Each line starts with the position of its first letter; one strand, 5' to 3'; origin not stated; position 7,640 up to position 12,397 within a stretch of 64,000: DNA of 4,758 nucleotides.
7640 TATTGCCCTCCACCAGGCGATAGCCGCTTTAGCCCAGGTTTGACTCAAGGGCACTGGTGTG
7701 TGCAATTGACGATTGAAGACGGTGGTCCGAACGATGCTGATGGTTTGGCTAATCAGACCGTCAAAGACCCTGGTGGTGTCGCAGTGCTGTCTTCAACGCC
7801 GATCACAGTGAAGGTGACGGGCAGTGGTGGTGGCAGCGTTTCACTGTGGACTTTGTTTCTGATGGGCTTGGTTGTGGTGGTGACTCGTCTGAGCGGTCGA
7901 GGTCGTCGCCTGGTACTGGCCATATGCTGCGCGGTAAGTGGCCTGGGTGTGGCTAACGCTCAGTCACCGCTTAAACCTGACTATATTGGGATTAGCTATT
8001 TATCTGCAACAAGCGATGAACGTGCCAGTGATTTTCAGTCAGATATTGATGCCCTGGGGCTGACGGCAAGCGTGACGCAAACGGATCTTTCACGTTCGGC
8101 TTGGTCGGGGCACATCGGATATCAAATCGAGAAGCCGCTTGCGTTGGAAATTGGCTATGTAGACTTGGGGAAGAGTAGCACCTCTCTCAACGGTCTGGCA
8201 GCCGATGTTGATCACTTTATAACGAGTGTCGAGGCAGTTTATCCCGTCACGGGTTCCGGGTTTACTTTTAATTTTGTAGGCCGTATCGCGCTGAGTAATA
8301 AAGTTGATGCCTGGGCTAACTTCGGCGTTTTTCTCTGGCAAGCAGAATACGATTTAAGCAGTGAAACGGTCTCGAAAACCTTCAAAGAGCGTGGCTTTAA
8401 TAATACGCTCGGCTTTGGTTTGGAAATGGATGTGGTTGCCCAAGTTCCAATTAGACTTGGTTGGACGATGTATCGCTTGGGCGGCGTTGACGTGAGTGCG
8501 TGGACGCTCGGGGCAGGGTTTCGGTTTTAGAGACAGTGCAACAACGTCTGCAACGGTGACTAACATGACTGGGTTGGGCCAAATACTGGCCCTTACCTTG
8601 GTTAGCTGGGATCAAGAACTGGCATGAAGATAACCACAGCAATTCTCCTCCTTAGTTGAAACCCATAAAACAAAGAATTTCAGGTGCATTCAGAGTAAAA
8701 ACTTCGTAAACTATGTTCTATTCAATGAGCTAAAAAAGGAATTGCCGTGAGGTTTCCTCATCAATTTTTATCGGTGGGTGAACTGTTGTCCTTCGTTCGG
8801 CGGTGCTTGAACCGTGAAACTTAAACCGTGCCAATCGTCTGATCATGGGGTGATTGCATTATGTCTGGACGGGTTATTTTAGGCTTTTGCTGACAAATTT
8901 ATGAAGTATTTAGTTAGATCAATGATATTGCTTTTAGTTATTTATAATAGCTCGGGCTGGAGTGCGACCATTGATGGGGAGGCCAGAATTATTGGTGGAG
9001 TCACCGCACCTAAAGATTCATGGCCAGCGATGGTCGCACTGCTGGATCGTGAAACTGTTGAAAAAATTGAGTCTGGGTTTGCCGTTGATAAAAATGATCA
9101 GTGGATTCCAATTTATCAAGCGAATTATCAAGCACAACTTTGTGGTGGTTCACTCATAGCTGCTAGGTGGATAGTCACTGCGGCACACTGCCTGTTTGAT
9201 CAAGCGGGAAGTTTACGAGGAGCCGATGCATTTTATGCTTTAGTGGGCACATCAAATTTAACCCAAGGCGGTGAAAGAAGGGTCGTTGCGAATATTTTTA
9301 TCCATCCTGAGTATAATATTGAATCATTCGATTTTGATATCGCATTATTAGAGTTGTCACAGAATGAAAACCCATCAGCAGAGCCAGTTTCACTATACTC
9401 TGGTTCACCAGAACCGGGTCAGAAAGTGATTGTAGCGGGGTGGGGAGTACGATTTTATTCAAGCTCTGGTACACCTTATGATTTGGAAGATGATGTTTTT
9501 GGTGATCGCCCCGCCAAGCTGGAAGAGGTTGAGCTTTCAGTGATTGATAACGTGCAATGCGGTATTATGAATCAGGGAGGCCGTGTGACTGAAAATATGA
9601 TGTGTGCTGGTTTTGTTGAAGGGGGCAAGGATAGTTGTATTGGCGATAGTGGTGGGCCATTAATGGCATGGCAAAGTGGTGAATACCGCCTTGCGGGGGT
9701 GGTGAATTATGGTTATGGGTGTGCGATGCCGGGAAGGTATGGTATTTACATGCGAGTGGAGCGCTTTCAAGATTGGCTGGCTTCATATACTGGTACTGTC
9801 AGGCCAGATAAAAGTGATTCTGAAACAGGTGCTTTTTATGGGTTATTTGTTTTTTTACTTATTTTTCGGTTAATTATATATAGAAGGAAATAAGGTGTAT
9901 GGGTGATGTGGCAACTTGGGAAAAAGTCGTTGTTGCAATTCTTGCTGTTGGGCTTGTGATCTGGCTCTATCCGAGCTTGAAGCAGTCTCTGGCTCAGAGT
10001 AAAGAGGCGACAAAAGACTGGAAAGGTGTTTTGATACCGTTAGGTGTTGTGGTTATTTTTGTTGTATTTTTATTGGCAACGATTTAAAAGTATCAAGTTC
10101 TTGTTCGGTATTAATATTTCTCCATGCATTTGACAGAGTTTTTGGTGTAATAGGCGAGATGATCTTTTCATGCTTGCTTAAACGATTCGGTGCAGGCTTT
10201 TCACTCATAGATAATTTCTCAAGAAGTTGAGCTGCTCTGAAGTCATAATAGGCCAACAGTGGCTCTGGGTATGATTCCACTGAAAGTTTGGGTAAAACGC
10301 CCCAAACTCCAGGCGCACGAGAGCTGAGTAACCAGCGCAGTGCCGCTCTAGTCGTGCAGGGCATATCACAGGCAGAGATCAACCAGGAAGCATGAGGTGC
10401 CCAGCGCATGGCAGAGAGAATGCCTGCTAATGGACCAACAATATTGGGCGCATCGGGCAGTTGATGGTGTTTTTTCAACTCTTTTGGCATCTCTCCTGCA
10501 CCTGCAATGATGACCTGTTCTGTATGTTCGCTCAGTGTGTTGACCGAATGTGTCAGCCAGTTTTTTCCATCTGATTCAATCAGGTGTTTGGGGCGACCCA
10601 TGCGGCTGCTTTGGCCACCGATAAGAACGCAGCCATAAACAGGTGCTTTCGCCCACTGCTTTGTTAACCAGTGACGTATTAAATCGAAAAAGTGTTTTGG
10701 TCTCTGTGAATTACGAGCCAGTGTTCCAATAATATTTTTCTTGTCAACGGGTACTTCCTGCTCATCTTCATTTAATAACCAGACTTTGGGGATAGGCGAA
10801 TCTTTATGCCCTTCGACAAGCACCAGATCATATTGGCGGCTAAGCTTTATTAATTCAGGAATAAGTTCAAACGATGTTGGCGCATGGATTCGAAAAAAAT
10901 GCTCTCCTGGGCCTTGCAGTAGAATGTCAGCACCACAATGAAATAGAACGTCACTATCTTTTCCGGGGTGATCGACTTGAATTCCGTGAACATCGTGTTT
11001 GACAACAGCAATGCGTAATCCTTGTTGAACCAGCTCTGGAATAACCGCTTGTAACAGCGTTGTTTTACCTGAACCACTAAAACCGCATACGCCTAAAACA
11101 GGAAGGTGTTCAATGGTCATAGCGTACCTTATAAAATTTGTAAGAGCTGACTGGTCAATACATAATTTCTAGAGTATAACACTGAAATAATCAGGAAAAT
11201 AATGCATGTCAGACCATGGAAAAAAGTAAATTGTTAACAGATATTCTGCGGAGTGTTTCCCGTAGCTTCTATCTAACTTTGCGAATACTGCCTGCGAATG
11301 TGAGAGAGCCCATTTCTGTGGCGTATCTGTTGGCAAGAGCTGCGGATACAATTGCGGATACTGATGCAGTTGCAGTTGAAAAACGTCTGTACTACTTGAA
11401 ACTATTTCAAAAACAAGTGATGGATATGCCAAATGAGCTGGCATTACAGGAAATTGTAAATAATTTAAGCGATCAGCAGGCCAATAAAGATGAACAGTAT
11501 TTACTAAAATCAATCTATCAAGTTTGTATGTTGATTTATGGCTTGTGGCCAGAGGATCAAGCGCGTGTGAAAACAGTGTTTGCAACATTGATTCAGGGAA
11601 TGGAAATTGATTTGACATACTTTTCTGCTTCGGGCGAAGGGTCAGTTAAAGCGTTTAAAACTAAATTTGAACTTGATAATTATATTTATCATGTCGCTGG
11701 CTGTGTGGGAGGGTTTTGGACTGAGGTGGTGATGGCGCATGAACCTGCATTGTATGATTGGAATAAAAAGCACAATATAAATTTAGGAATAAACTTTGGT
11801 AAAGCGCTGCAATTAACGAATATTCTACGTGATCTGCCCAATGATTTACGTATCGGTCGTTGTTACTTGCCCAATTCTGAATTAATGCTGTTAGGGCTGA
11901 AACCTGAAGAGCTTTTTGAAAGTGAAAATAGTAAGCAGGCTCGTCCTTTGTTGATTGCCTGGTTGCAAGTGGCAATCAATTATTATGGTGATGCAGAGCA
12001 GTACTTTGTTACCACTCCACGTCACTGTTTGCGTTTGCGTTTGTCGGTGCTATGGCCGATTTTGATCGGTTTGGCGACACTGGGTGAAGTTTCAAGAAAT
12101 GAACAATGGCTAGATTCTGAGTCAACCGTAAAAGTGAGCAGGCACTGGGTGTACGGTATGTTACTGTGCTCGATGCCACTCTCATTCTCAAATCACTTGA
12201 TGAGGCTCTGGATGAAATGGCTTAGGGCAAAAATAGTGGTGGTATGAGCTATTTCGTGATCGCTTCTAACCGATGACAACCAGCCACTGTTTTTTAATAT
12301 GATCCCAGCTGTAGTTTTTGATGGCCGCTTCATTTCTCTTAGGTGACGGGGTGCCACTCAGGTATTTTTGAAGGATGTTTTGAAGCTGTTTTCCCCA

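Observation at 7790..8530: Adhesin C-terminal sorting signal runs in frame into a signal peptide plus an OmpA-like beta-barrel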

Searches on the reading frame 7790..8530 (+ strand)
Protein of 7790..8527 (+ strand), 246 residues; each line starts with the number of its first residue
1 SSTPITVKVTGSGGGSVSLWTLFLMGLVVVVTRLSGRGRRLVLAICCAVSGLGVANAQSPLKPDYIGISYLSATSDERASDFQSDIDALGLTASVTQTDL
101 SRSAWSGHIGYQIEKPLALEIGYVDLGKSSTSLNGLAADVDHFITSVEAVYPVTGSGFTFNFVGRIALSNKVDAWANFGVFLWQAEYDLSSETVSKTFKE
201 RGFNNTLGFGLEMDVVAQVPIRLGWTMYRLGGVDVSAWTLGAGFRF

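Call 4: search_protein_families(library=pfam, proteins=[window:7862-8530:+], max_evalue=0.1)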
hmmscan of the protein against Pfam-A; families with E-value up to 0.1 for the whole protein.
window:7862-8530:+ (222 aa): 2 families
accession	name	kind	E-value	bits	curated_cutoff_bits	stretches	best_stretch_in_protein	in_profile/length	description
PF13505.12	OMP_b-brl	-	1.1e-11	45.7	28.7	1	21-222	2-175/175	Outer membrane protein beta-barrel domain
PF01389.23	OmpA_membrane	-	1e-10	42.1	21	1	70-200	26-145/180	OmpA-like transmembrane domain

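Call 5: search_protein_families(library=ncbifam, proteins=[window:7862-8530:+], max_evalue=1)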
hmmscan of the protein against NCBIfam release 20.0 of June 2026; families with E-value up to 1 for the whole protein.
window:7862-8530:+ (222 aa): 3 families
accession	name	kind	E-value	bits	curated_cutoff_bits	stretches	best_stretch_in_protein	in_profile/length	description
NF033908.1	AcfA_fam_omp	subfamily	2.7e-05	23.6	100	1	40-169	21-145/217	AcfA family outer membrane beta-barrel protein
NF006917.0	PRK09408.1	equivalog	0.00032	20.6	176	1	169-222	120-171/171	outer membrane protein OmpX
NF008071.1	PRK10808.1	equivalog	0.03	13.7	277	1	77-200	61-173/358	porin OmpA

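Call 63: search_protein_representatives(protein=window:7790-8527:+)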
Query: 246 residues. Proteins with E-value up to 0.001 (for the whole library): 797; up to 1e-10: 169; up to 1e-30: 12. The best 150 are listed.
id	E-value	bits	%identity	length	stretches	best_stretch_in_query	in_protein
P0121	1.6e-104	365.1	72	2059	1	1-246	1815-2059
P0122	3.9e-65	236.1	50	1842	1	3-246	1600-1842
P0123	6.2e-62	225.7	46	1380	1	1-246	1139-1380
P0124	6.7e-62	225.6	46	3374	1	8-246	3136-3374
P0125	3.0e-59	216.9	45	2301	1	5-246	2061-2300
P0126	9.6e-57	208.7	49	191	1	60-246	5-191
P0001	1.1e-54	201.9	45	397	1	1-246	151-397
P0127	3.9e-53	196.9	43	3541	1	7-246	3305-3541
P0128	9.9e-46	172.6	41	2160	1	2-246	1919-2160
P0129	1.2e-44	169.1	37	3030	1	7-245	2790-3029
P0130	2.2e-32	129.0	36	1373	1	59-246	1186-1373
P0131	9.4e-31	123.6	33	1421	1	6-244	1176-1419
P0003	2.7e-29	118.8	36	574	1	6-206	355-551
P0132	2.4e-28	115.7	31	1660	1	7-246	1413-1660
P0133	2.9e-27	112.2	48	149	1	87-220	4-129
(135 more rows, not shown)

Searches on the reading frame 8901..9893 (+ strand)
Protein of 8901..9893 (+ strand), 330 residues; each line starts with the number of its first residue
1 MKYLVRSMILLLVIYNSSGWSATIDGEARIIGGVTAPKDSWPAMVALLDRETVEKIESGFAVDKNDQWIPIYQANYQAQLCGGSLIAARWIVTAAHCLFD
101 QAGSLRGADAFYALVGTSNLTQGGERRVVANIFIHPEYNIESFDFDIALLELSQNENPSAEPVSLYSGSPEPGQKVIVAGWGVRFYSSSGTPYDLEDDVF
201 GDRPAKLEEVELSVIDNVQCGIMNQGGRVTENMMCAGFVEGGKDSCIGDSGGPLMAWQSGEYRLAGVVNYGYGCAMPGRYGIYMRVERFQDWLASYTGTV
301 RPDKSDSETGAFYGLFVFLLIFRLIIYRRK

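Call 19: search_protein_families(library=ncbifam, proteins=[window:8901-9893:+], max_evalue=0.00001)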
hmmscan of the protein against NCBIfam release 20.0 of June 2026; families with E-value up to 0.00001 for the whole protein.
window:8901-9893:+ (330 aa): 0 families

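Call 58: find_encoding_contigs(protein=window:8901-9890:+, flank=10000, max_places=5)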
Protein window:8901-9890:+ (330 aa): no gene with exactly this product is on record in the collection.

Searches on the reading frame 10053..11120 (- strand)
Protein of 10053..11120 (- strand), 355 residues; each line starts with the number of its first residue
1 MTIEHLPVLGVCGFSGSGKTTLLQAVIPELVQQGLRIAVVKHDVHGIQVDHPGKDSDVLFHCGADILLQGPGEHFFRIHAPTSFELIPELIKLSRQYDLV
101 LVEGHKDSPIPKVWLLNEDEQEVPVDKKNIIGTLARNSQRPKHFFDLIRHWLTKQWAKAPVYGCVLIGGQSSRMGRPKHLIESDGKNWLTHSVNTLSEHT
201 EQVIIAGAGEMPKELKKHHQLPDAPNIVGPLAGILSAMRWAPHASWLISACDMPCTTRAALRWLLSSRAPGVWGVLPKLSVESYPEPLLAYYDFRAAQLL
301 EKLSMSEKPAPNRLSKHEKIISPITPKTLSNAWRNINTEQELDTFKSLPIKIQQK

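Call 19: search_protein_families(library=ncbifam, proteins=[window:10053-11120:-], max_evalue=0.00001)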
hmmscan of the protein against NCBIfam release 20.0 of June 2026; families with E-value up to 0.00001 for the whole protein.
window:10053-11120:- (355 aa): 16 families
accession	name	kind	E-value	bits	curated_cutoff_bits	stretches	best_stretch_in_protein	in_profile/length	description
NF011059.0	PRK14490.1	equivalog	3.2e-48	164.7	354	2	144-346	164-366/374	bifunctional molybdenum cofactor guanylyltransferase MobA/molybdopterin-guanine dinucleotide biosynthesis adaptor protein MobB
NF011056.0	PRK14489.1-1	equivalog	1e-45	156.5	379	2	6-121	203-318/363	bifunctional molybdenum cofactor guanylyltransferase MobA/molybdopterin-guanine dinucleotide biosynthesis adaptor protein MobB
TIGR00176.1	mobB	equivalog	2.9e-30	105.3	76.2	1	8-138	1-131/155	molybdopterin-guanine dinucleotide biosynthesis protein B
NF011060.0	PRK14491.1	equivalog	7e-25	87.5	532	1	5-119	10-128/598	bifunctional molybdopterin-guanine dinucleotide biosynthesis adaptor protein MobB/molybdopterin molybdotransferase MoeA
NF011070.0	PRK14500.1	equivalog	1.1e-24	87.4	606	1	156-346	162-352/358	putative bifunctional molybdopterin-guanine dinucleotide biosynthesis protein MoaC/MobA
NF008021.0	PRK10751.1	equivalog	1.9e-21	76.9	204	1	3-121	3-125/174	molybdopterin-guanine dinucleotide biosynthesis protein MobB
NF011057.0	PRK14489.1-2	subfamily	2.9e-21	76.1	541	1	8-118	204-317/363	bifunctional molybdenum cofactor guanylyltransferase MobA/molybdopterin-guanine dinucleotide biosynthesis adaptor protein MobB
NF001457.0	PRK00317.1-3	equivalog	1.2e-19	70.7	164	1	163-346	4-194/200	molybdenum cofactor guanylyltransferase MobA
TIGR02665.1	molyb_mobA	equivalog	3.7e-17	63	151.85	1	163-342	3-185/186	molybdenum cofactor guanylyltransferase MobA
NF011063.0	PRK14494.1-2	equivalog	1.9e-12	47.4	258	1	8-113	3-106/227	putative molybdopterin-guanine dinucleotide biosynthesis protein MobB/FeS domain-containing protein protein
NF002741.0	PRK02726.1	equivalog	2e-12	47.2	179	1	161-345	8-194/200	molybdenum cofactor guanylyltransferase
NF011066.0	PRK14495.1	equivalog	4.2e-11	42.5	596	1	8-118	3-114/452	putative molybdopterin-guanine dinucleotide biosynthesis protein MobB/unknown domain fusion protein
NF011062.0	PRK14494.1-1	equivalog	7.8e-11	41.9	323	1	8-130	3-122/231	putative molybdopterin-guanine dinucleotide biosynthesis protein MobB/FeS domain-containing protein protein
NF011061.0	PRK14493.1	equivalog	2.7e-09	37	215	1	8-124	3-115/274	molybdopterin synthase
NF001855.0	PRK00576.1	equivalog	9.9e-08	31.8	205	1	159-262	5-113/197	molybdenum cofactor guanylyltransferase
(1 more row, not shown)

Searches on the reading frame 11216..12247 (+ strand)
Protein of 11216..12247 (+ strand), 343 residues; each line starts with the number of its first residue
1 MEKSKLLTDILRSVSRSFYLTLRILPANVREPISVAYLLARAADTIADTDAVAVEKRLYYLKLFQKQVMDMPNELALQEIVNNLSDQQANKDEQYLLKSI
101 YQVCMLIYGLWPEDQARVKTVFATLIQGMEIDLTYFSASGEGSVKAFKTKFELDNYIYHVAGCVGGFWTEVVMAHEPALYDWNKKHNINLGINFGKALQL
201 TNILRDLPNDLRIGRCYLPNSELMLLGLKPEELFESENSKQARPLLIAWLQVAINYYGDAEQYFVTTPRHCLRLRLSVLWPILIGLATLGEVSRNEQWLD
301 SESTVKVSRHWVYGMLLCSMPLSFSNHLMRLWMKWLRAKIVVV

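Call 19: search_protein_families(library=ncbifam, proteins=[window:11216-12247:+], max_evalue=0.00001)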
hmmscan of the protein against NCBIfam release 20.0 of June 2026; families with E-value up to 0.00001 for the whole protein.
window:11216-12247:+ (343 aa): 6 families
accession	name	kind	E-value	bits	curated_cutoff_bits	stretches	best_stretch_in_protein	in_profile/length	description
TIGR03465.1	HpnD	equivalog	1.5e-25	89.8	278.6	1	121-273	87-222/267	presqualene diphosphate synthase HpnD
TIGR01559.1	squal_synth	equivalog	1.5e-22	80.2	286.75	1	9-335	8-311/337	squalene synthase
NF045686.1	PhytoSynCyanob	equivalog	1.2e-18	67.3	550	1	146-264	129-252/310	15-cis-phytoene synthase CrtB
TIGR03464.1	HpnC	equivalog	2e-16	60.3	250.45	1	23-292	14-239/267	squalene synthase HpnC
NF045921.1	PhytnSynCrtBRhod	equivalog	7.8e-16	58.4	500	1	105-271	68-231/307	15-cis-phytoene synthase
NF042419.1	Phyto_syn_CrtB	equivalog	1.8e-14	54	480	1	155-266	130-233/306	15-cis-phytoene synthase CrtB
